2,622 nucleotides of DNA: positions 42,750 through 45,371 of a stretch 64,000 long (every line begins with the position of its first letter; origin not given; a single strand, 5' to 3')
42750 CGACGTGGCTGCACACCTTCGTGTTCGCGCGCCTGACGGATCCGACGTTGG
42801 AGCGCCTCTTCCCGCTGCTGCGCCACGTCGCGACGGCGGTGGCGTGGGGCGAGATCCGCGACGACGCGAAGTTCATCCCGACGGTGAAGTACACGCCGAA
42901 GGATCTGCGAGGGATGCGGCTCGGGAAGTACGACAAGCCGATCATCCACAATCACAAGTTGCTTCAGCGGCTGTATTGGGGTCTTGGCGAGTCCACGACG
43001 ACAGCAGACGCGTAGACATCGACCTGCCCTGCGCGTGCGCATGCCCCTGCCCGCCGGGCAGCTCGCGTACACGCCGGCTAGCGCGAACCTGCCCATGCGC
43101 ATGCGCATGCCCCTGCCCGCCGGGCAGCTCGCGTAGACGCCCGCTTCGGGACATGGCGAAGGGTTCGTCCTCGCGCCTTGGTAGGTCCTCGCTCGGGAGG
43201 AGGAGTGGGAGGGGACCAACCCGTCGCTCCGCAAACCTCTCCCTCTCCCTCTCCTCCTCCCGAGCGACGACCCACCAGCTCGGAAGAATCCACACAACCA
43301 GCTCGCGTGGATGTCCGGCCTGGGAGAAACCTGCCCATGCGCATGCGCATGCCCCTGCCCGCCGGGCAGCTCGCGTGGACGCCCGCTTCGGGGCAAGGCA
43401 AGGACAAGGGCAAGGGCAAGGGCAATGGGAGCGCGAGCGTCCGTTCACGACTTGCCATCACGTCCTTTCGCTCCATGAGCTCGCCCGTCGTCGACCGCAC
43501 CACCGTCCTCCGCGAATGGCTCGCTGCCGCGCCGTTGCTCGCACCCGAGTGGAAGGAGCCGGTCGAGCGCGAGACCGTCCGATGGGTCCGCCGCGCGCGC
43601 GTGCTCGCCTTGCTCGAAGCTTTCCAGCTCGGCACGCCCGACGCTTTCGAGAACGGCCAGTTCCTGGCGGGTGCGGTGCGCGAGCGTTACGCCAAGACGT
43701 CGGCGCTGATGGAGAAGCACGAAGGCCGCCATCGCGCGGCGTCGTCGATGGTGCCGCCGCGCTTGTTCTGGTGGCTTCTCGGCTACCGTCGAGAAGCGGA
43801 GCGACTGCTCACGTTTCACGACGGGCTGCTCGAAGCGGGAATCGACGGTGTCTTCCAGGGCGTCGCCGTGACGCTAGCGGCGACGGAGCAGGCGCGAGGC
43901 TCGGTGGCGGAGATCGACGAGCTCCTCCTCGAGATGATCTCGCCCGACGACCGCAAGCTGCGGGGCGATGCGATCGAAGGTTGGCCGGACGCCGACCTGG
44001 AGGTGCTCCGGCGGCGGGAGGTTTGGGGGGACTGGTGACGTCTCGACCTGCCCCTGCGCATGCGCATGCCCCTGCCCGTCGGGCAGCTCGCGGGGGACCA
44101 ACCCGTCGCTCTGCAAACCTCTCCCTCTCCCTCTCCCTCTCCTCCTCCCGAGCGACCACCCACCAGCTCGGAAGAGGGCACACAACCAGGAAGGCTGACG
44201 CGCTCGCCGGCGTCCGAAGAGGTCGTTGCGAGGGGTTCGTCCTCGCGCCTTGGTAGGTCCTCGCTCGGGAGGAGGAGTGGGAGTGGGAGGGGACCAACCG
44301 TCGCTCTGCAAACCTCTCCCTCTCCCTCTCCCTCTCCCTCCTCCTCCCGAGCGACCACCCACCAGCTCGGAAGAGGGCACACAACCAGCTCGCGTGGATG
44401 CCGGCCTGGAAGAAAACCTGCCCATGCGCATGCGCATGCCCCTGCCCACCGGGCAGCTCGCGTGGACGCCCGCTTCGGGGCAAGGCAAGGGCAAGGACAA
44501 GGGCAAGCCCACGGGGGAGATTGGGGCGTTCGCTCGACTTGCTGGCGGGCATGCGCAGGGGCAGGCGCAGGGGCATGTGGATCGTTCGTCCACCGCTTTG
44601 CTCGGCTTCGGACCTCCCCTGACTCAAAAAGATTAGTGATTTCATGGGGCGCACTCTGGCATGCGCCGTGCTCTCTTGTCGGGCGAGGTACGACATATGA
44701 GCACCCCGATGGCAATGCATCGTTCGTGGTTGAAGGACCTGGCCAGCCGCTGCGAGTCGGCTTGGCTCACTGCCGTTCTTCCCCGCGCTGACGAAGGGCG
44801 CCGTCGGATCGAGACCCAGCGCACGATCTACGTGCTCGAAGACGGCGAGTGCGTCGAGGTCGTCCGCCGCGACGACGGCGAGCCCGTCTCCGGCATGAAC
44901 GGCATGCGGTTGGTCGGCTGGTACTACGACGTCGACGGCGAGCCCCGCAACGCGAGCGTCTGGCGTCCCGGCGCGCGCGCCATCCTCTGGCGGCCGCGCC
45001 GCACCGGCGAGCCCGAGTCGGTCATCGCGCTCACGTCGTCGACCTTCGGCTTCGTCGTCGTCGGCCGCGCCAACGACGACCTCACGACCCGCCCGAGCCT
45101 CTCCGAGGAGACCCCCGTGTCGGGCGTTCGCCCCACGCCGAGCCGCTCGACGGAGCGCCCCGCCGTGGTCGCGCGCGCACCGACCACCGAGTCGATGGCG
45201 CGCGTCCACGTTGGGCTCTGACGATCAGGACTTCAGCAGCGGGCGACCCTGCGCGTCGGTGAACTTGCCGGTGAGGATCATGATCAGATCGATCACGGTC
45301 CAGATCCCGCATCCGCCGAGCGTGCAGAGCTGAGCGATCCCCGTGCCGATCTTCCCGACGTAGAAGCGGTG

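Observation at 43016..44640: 1.6-kb complex repeat locus (GCATGC-rich palindromic R1 units, long-hairpin R3 units, two microsatellites) enclosing an orphan gene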

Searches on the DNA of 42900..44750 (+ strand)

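Call 68: search_rna_families(source=window, start=42900, end=44750, threshold=evalue, max_evalue=1)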
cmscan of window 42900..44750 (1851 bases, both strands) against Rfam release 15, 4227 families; matches with E-value up to 1: 70.
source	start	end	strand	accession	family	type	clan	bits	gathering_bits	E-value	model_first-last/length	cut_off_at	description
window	43184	43272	-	RF00707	mir-197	Gene; miRNA;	-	39.6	74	5.9e-05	1-75/75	no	mir-197 microRNA precursor family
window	43182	43273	-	RF03516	MIR5229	Gene; miRNA;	-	37.8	80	4.3e-06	1-87/87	no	MIR5229 microRNA precursor family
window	43179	43277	+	RF04159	MIR1437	Gene; miRNA;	-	37.4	168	0.0003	35-158/192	no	MIR1437 microRNA precursor family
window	43179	43277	-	RF03964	mir-H1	Gene; miRNA;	-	36.9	97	0.00058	1-85/85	no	mir-H1 microRNA precursor family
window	44261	44354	+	RF04159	MIR1437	Gene; miRNA;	-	36.1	168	0.00058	1-192/192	no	MIR1437 microRNA precursor family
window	43182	43274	+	RF03964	mir-H1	Gene; miRNA;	-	35.4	97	0.0013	1-85/85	no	mir-H1 microRNA precursor family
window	44267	44343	-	RF03778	mir-483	Gene; miRNA;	-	33.9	60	0.00066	1-75/75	no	mir-483 microRNA precursor family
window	44234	44384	-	RF04119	MIR1858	Gene; miRNA;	-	33.8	137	0.0019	1-197/197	no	MIR1858 microRNA precursor family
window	43185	43271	+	RF00707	mir-197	Gene; miRNA;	-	33.6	74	0.0017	1-75/75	no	mir-197 microRNA precursor family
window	44250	44364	+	RF03433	mir-2576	Gene; miRNA;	-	33.6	83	0.0059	1-120/120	no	mir-2576 microRNA precursor family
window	44266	44350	+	RF04083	MIR528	Gene; miRNA;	-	33.5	62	0.00019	1-89/89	no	MIR528 microRNA precursor family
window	44251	44364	-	RF03792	MIR6462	Gene; miRNA;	-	33.1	96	0.0016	1-119/119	no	MIR6462 microRNA precursor family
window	44251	44365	-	RF03433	mir-2576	Gene; miRNA;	-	32.7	83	0.0094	1-120/120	no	mir-2576 microRNA precursor family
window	44251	44364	-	RF04159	MIR1437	Gene; miRNA;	-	32.2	168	0.004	35-158/192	no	MIR1437 microRNA precursor family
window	44263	44352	-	RF00891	mir-671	Gene; miRNA;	-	31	65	0.0078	1-84/84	no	mir-671 microRNA precursor family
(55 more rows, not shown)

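Call 83: search_dna_similar(query=window:43016-44640:+, collection=plasmids, mode=distant, max_rows=10)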
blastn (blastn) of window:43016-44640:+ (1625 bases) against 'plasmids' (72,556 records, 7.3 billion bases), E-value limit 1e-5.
No match.

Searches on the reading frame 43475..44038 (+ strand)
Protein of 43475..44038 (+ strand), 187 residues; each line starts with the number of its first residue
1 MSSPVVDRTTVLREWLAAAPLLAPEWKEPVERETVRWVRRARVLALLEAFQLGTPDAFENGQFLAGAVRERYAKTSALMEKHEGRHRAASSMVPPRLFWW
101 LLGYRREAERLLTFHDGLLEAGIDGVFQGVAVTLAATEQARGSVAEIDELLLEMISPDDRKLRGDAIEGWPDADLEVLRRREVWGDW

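Call 13: search_protein_families(library=pfam, proteins=[window:43475-44038:+], max_evalue=0.01)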
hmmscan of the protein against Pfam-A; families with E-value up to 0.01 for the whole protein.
window:43475-44038:+ (187 aa): 0 families

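Call 15: find_encoding_contigs(protein=window:43475-44038:+, flank=10000)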
Protein window:43475-44038:+ (187 aa): no gene with exactly this product is on record in the collection.

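Call 20: find_homologous_proteins(query=window:43475-44035:+)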
Query window:43475-44035:+ (187 aa): 1 proteins with E <= 0.001 among 1614 candidates.
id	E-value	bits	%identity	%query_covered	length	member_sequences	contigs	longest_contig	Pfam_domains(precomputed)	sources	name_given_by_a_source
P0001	1.8e-117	408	100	100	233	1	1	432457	-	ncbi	-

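Call 21: find_encoding_contigs(protein=P0001, flank=10000)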
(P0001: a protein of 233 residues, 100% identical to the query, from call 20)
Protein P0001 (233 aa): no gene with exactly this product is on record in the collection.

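Call 22: list_cluster_members(proteins=[P0001])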
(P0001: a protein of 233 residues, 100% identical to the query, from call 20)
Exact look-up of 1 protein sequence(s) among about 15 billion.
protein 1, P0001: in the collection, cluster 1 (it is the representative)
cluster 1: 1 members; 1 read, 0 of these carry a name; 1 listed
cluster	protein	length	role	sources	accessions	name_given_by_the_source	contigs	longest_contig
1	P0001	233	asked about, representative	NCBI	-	-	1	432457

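Call 46: search_protein_representatives(protein=window:43475-44035:+)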
Query: 187 residues. Proteins with E-value up to 0.001 (for the whole library): 51; up to 1e-10: 16; up to 1e-30: 2. The best 51 are listed.
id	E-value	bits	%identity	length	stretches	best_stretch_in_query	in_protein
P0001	5.8e-118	407.5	100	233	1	1-187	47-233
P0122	3.2e-32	127.9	47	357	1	3-182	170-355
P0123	1.1e-29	119.7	46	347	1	2-178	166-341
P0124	2.9e-28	115.0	41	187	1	10-185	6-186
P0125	1.0e-24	103.4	38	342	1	10-185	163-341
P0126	1.4e-23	99.8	41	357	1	3-184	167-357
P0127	8.3e-23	97.2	42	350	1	7-178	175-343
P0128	1.4e-19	86.7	37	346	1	8-182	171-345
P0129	3.0e-19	85.6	40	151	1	41-182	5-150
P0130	8.5e-19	84.2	35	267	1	10-185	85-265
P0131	1.9e-16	76.5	36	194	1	10-186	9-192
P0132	5.0e-15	71.9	41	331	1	4-178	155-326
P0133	3.0e-13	66.1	37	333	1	4-161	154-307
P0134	5.4e-13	65.2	60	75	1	10-72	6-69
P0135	9.2e-13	64.5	34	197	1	11-185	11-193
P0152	4.4e-06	42.7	28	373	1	24-185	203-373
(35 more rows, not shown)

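Call 48: search_protein_families(library=pfam, proteins=[P0122, P0123, P0125, P0126, P0127, P0128, P0124, P0131, P0132, P0152], max_evalue=0.01)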
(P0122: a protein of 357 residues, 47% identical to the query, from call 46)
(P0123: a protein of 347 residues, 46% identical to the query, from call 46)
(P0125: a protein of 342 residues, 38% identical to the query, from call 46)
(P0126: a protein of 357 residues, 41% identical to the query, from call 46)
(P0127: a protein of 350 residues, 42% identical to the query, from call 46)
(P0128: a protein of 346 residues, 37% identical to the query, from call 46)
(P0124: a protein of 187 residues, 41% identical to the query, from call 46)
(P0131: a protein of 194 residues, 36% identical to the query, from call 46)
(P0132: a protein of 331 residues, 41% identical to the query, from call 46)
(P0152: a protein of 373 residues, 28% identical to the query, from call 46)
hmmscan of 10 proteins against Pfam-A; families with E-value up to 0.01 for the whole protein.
P0122 (357 aa): 0 families

P0123 (347 aa): 0 families

P0125 (342 aa): 0 families

P0126 (357 aa): 0 families

P0127 (350 aa): 0 families

P0128 (346 aa): 0 families

P0124 (187 aa): 0 families

P0131 (194 aa): 0 families

P0132 (331 aa): 0 families

P0152 (373 aa): 0 families

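Call 50: find_encoding_contigs(protein=P0122, flank=6000, max_places=4)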
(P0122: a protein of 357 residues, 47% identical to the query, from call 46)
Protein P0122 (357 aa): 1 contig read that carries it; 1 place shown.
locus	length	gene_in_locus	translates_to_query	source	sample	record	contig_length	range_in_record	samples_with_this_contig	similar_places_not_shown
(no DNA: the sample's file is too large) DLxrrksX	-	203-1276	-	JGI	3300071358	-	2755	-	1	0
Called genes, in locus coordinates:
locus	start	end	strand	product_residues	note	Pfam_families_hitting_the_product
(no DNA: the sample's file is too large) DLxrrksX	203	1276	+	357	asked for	-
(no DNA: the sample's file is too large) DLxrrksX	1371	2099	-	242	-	PF02146:SIR2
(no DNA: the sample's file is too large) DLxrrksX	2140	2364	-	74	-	-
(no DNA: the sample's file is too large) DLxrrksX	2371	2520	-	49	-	-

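Call 51: search_protein_families(library=ncbifam, proteins=[P0122, P0123, P0126, window:43475-44035:+], max_evalue=0.01)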
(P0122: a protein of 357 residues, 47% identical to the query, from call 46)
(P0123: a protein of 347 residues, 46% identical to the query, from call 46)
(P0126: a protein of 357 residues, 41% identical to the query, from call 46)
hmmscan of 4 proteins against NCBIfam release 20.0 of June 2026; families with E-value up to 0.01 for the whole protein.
P0122 (357 aa): 0 families

P0123 (347 aa): 0 families

P0126 (357 aa): 0 families

window:43475-44035:+ (187 aa): 0 families

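Call 52: search_protein_families(library=padloc, proteins=[P0122, P0123, P0126, window:43475-44035:+], max_evalue=0.01)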
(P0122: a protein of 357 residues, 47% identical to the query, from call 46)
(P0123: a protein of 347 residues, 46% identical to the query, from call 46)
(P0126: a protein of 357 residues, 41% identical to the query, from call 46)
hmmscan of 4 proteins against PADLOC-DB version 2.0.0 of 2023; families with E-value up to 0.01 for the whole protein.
P0122 (357 aa): 0 families

P0123 (347 aa): 0 families

P0126 (357 aa): 0 families

window:43475-44035:+ (187 aa): 0 families

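Call 63: search_solved_structures(query=A4, max_evalue=1)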
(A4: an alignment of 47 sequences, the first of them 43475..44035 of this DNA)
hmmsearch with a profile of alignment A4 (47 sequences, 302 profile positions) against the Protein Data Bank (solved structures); distinct sequences matched with E-value up to 1: 8.
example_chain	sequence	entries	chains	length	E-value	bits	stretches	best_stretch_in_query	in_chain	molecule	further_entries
6zfd_A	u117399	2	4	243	0.1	15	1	177-273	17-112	14-3-3 protein zeta/delta,Protein E6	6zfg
8p1h_A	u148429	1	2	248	0.11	14.9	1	177-273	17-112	Tyrosine 3-monooxygenase/tryptophan 5-monooxygenase activation protein zeta,Neuronal acety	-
8ah2_A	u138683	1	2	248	0.11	14.9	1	177-273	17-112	14-3-3 protein zeta/delta,Nucleophosmin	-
9uj2_B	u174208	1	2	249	0.11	14.9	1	177-273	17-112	14-3-3 protein zeta/delta,Peptide from Nucleoprotein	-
3icx_A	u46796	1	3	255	0.2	14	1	139-200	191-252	Pre mRNA splicing protein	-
7q16_A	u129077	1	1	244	0.22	13.9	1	177-273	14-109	14-3-3 protein zeta/delta,Bcl2-associated agonist of cell death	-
5jpq_S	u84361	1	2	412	0.3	13.5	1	139-204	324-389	Pre mRNA splicing protein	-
3id5_A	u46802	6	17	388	0.4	13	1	139-200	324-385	Pre mRNA splicing protein | C/D box methylation guide ribonucleoprotein complex aNOP56 subunit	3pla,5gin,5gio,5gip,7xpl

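Call 69: predict_structure(alignment_id=A4)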
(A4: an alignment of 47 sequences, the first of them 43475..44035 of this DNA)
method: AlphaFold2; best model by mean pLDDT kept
length: 187 residues; sequences in the alignment: 47
mean_pLDDT: 92.2   pTM: 0.88
mean pLDDT of the five models: 92.2, 91.6, 91.6, 91.5, 91.2
residues with pLDDT >= 90: 151; 70-90: 28; 50-70: 8; < 50: 0
segments of 3 or more residues with pLDDT < 50: none
pLDDT, mean of each block of 10 residues (from residue 1): 93 97 90 96 97 97 93 93 70 87 97 87 87 95 96 97 95 94 89
secondary structure, 60 per line:
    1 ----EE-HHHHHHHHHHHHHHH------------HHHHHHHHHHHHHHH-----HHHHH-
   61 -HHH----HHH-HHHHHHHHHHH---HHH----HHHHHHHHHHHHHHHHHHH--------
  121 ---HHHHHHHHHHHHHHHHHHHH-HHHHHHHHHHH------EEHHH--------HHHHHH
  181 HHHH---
elements in order: H8-22 H35-49 H55-59 H73-83 H94-112 H124-143 H145-155 H175-184

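Call 71: fold_search(model_id=the predicted structure, library=pdb)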
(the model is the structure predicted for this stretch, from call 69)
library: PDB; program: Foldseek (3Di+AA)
matches with E <= 10: 63; with E <= 0.001: 0
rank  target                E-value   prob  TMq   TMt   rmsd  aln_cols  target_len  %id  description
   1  1k4t_A                2.9e-01  0.21  0.20  0.09  14.7       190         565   15  HUMAN DNA TOPOISOMERASE I (70 KDA) IN COMPLEX WITH THE POISON TOPOTECAN AND COVALENT COMPLEX WITH A 22 BASE PAIR DNA D (released 2002-12-04)
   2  1rrj_A                4.3e-01  0.16  0.20  0.10  14.7       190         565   15  Structural Mechanisms of Camptothecin Resistance by Mutations in Human Topoisomerase I (released 2004-07-06)
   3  6h2d_Q                2.0e+00  0.05  0.15  0.14  20.3       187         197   16  Structure of the soluble AhlC of the tripartite alpha-pore forming toxin, AHL, from Aeromonas hydrophila. (released 2019-07-10)
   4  6f36_M                2.1e+00  0.08  0.19  0.17  14.4       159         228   18  Polytomella Fo model (released 2017-12-20)
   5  9cl2_Ba               3.0e+00  0.04  0.14  0.12  19.5       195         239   11  Particulate methane monooxygenase in washed native membranes (released 2025-01-08)
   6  6h2x                  3.1e+00  0.08  0.26  0.16  30.1       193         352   13  MukB coiled-coil elbow from E. coli (released 2019-03-06)
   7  7upq_J                3.3e+00  0.08  0.21  0.21  13.6       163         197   13  Crystal structure of designed heterotrimeric assembly DHT03_1arm_A21/B/C (released 2022-12-14)
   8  9e9s_D                3.3e+00  0.04  0.15  0.11  12.0       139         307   10  Cryo-EM structure of the PGD2-bound prostaglandin D2 receptor (DP1)-Gs complex (released 2025-09-03)
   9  3zta                  3.5e+00  0.13  0.23  0.29  14.5       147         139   11  The bacterial stressosome: a modular system that has been adapted to control secondary messenger signaling (released 2012-02-22)
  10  5dko                  3.5e+00  0.07  0.22  0.18  15.4       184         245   10  The structure of Escherichia coli ZapD (released 2016-04-13)
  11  5l0g_B                3.6e+00  0.09  0.26  0.27  15.1       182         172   14  Human metavinculin MVt Q971R, R975D, T978R mutant (residues 959-1134) in complex with PIP2 (released 2016-08-31)
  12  5lhd_B                3.6e+00  0.04  0.17  0.05  20.6       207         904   13  Structure of glycosylated human aminopeptidase N (released 2017-04-05)
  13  6r1j_D                3.6e+00  0.03  0.17  0.14  28.4       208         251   17  Structure of the soluble AhlC triple head mutant of the tripartite alpha-pore forming toxin, AHL, from Aeromonas hydro (released 2019-07-10)
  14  6kcr_C                4.0e+00  0.05  0.19  0.20  13.8       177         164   15  X-ray structure of the MtlR-HPr complex from Escherichia coli (released 2019-10-09)
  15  2r6c_A                4.0e+00  0.04  0.15  0.09  14.1       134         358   13  Crystal Form BH2 (released 2008-06-10)
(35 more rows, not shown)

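Call 75: find_encoding_contigs(protein=P0123, flank=8000, max_places=4)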
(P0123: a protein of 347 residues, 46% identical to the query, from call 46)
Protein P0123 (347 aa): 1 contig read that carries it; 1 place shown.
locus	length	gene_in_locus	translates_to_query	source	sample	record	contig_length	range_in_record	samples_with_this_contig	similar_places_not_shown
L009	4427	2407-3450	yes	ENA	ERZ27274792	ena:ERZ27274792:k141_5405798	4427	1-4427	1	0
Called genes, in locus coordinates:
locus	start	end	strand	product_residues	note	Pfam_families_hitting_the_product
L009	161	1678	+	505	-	PF05598:DUF772, PF01609:DDE_Tnp_1, PF13751:DDE_Tnp_1_6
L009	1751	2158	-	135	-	-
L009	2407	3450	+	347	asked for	-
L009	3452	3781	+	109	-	-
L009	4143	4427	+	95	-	?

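Call 97: find_encoding_contigs(protein=P0134, flank=8000, max_places=5)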
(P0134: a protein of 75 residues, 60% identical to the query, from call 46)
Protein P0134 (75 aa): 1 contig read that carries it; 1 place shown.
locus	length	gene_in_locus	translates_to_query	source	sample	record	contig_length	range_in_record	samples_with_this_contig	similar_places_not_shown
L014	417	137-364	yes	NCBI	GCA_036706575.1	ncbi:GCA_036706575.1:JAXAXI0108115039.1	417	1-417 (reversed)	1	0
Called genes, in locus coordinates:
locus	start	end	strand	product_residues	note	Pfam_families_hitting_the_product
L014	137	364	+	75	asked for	-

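Call 101: search_protein_families(library=phrogs, proteins=[P0122, P0126, window:43475-44035:+], max_evalue=0.01)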
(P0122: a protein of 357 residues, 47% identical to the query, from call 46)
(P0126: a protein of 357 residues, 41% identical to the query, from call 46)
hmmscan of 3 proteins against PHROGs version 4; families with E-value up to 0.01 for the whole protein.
P0122 (357 aa): 0 families

P0126 (357 aa): 0 families

window:43475-44035:+ (187 aa): 0 families

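Call 105: predict_structure(alignment_id=A6)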
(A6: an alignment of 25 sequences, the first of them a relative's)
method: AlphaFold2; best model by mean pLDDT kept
length: 357 residues; sequences in the alignment: 25
mean_pLDDT: 91.8   pTM: 0.84
mean pLDDT of the five models: 91.8, 90.9, 90.6, 90.0, 88.3
residues with pLDDT >= 90: 285; 70-90: 55; 50-70: 15; < 50: 2
segments of 3 or more residues with pLDDT < 50: none
pLDDT, mean of each block of 10 residues (from residue 1): 78 93 96 93 89 90 94 95 96 97 96 95 96 95 97 97 95 97 86 83 95 98 96 93 92 69 92 95 77 76 88 95 97 97 94 90
secondary structure, 60 per line:
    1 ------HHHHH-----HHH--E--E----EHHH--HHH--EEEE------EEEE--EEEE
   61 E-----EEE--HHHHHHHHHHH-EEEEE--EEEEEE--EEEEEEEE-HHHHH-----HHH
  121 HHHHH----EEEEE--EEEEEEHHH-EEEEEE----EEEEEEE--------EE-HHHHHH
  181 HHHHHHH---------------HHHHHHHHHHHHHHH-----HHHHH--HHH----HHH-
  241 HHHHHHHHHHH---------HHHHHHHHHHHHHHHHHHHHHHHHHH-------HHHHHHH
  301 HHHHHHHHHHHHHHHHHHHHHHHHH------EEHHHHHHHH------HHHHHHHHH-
elements in order: H7-11 E41-44 E51-54 E57-61 E67-69 H72-82 E84-88 E91-96 E99-106 H108-112 H118-125 E130-134 E137-142 E147-152 E157-163 H175-187 H203-217 H223-227 H241-251 H261-286 H294-325 H334-341 H348-356

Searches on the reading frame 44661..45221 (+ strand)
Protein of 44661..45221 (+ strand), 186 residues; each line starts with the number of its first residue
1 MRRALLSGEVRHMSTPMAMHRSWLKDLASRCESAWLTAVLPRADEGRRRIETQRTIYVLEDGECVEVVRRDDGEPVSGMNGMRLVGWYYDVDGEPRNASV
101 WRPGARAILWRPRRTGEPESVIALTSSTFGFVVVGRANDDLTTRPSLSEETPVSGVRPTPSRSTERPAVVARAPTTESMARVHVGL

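Call 13: search_protein_families(library=pfam, proteins=[window:44661-45221:+], max_evalue=0.01)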
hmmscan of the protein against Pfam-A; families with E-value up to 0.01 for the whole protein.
window:44661-45221:+ (186 aa): 0 families

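Call 16: find_encoding_contigs(protein=window:44661-45221:+, flank=10000)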
Protein window:44661-45221:+ (186 aa): no gene with exactly this product is on record in the collection.

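Call 51: search_protein_families(library=ncbifam, proteins=[window:44661-45218:+], max_evalue=0.01)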
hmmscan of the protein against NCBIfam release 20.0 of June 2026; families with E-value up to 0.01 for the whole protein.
window:44661-45218:+ (186 aa): 0 families

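Call 52: search_protein_families(library=padloc, proteins=[window:44661-45218:+], max_evalue=0.01)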
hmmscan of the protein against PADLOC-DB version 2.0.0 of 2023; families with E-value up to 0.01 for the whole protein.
window:44661-45218:+ (186 aa): 0 families

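Call 86: find_encoding_contigs(protein=window:44697-45221:+, flank=10000, max_places=10)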
Protein window:44697-45221:+ (174 aa): no gene with exactly this product is on record in the collection.

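Call 101: search_protein_families(library=phrogs, proteins=[window:44697-45218:+], max_evalue=0.01)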
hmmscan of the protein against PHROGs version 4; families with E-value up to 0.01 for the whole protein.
window:44697-45218:+ (174 aa): 1 family
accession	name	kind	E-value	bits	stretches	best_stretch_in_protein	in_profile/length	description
phrog_32481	-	unknown function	0.0014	19.8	1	35-70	22-57/75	-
